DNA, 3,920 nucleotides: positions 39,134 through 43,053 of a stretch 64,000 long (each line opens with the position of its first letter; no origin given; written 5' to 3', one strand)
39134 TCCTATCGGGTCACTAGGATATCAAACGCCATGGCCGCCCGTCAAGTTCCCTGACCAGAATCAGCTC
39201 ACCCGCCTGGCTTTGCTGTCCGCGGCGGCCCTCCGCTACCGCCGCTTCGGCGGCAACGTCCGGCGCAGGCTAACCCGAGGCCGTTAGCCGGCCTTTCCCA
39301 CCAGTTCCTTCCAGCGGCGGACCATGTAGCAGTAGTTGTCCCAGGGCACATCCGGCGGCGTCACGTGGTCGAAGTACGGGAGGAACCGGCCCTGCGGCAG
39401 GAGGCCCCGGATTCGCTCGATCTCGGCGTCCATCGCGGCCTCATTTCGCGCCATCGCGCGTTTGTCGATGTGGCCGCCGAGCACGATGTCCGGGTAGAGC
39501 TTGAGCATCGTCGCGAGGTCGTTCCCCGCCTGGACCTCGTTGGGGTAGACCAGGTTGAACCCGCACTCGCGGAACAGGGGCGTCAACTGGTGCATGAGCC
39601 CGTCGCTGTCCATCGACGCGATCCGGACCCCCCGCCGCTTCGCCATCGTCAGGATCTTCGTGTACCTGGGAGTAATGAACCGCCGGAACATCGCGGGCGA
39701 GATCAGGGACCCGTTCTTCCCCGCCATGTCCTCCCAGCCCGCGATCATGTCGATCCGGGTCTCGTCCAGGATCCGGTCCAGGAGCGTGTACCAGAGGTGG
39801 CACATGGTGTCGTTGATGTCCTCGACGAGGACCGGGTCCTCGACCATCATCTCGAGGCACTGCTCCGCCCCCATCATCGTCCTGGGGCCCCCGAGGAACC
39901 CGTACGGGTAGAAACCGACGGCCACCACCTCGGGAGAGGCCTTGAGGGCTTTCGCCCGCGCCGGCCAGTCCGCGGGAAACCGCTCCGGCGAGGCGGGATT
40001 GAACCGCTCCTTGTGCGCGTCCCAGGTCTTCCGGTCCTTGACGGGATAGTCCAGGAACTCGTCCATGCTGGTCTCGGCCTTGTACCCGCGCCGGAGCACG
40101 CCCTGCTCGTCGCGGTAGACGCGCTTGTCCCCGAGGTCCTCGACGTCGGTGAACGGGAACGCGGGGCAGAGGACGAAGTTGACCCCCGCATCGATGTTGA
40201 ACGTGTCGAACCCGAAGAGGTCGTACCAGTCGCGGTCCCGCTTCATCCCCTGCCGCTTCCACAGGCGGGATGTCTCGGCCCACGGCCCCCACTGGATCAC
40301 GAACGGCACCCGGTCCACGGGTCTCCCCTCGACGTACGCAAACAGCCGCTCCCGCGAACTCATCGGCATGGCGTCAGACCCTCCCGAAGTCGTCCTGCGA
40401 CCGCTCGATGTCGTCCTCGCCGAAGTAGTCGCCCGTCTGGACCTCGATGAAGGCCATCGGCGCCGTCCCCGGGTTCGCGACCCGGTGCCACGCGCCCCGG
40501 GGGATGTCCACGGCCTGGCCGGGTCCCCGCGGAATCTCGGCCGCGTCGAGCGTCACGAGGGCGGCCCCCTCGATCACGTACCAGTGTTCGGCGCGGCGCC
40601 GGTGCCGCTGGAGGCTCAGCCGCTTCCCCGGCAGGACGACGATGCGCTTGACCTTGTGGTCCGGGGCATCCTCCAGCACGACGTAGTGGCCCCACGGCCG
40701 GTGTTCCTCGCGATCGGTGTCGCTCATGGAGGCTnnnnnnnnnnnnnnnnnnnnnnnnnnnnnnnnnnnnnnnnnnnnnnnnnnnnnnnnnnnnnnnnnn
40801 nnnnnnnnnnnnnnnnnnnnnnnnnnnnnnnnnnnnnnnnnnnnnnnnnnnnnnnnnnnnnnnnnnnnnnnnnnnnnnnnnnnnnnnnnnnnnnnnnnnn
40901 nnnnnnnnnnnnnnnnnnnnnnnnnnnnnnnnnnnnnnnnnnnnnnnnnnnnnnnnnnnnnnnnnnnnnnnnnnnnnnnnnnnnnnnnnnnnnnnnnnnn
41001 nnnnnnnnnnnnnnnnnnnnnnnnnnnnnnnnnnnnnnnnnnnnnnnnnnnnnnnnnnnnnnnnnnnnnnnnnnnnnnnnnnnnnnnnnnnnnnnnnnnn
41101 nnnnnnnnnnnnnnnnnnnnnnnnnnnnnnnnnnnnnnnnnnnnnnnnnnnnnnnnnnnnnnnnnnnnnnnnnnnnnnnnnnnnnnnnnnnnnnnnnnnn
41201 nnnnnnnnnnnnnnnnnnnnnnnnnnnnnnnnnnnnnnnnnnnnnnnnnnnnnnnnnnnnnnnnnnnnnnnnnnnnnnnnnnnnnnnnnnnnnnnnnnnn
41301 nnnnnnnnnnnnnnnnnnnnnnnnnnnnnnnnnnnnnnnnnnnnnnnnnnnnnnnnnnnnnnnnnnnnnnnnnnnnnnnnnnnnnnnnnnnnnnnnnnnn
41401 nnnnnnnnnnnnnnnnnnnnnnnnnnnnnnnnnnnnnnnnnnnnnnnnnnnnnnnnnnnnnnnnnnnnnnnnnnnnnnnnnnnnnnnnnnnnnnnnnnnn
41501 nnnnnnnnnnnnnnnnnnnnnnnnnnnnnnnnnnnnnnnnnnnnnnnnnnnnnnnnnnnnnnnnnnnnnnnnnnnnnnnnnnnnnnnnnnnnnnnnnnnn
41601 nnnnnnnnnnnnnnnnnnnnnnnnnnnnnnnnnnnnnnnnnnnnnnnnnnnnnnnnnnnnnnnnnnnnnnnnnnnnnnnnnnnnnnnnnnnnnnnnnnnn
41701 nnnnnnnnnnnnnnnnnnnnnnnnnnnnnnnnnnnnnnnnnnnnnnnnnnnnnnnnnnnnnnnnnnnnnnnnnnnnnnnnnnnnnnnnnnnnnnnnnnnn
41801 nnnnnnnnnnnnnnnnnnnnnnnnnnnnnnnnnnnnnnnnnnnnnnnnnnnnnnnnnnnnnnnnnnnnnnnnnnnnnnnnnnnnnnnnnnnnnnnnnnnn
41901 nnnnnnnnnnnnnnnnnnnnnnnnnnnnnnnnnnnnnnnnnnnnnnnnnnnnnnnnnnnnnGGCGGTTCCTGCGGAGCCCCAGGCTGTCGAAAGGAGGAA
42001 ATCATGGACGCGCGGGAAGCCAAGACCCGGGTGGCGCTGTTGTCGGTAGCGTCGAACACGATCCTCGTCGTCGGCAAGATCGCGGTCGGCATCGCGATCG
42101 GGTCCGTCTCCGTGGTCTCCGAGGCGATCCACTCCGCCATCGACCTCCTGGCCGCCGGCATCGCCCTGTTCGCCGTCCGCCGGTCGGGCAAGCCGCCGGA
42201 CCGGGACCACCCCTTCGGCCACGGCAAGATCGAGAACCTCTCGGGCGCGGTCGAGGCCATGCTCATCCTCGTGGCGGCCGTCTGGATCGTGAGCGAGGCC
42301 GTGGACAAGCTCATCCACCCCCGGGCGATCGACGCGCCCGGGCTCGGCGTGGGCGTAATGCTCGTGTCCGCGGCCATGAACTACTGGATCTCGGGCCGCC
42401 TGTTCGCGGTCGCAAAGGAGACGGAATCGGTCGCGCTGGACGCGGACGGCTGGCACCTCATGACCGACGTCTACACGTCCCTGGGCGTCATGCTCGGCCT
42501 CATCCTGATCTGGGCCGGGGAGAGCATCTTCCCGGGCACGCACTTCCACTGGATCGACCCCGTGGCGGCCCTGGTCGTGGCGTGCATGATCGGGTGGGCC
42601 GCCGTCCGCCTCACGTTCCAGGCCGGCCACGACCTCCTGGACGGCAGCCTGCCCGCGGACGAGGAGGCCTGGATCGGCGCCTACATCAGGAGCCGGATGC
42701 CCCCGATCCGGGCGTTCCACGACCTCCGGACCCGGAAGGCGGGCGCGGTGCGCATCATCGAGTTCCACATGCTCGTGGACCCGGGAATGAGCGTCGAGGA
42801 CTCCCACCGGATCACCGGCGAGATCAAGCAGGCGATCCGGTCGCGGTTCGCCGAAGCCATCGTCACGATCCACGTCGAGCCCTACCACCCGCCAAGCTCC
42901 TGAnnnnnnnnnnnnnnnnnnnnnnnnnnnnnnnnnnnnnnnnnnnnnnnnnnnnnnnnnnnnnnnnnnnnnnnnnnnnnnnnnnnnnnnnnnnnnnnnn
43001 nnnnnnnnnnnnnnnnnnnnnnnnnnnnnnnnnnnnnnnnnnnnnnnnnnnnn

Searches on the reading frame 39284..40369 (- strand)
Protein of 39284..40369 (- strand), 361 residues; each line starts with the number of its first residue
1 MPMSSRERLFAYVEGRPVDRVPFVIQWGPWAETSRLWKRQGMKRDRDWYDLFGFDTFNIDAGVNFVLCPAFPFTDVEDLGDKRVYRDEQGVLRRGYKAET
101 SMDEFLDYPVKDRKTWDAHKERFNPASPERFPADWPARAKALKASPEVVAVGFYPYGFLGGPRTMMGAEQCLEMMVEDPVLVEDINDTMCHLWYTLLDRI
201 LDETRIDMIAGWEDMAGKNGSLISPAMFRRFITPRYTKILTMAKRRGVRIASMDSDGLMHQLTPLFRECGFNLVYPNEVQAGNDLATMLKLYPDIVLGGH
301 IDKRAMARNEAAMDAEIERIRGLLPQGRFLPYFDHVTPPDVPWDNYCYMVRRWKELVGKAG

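Call 61: search_protein_families(library=pfam, proteins=[window:39284-40369:-], max_evalue=0.0001)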
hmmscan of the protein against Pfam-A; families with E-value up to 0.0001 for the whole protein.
window:39284-40369:- (361 aa): 1 family
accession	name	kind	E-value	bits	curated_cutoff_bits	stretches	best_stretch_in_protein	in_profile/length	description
PF01208.23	URO-D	-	1.3e-10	41.3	23.9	1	157-355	141-345/346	Uroporphyrinogen decarboxylase (URO-D)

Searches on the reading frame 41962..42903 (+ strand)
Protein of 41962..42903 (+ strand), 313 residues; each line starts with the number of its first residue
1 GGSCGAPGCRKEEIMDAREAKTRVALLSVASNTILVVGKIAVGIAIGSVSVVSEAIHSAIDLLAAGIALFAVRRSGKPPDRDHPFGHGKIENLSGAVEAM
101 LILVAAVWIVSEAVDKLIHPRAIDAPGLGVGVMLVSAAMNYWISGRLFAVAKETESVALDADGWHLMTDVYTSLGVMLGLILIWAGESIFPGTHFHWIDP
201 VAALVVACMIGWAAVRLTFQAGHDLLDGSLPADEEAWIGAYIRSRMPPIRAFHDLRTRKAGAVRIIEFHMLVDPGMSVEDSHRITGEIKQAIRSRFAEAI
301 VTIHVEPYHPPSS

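Call 61: search_protein_families(library=pfam, proteins=[window:41962-42903:+], max_evalue=0.0001)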
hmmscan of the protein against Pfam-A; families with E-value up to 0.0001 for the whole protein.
window:41962-42903:+ (313 aa): 2 families
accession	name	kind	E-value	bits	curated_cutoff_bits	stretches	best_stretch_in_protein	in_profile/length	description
PF01545.26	Cation_efflux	-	6e-50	170.2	26.6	1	26-226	2-198/198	Cation efflux family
PF16916.11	ZT_dimer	-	2.1e-21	76.1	26.7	1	231-308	2-78/78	Dimerisation domain of Zinc Transporter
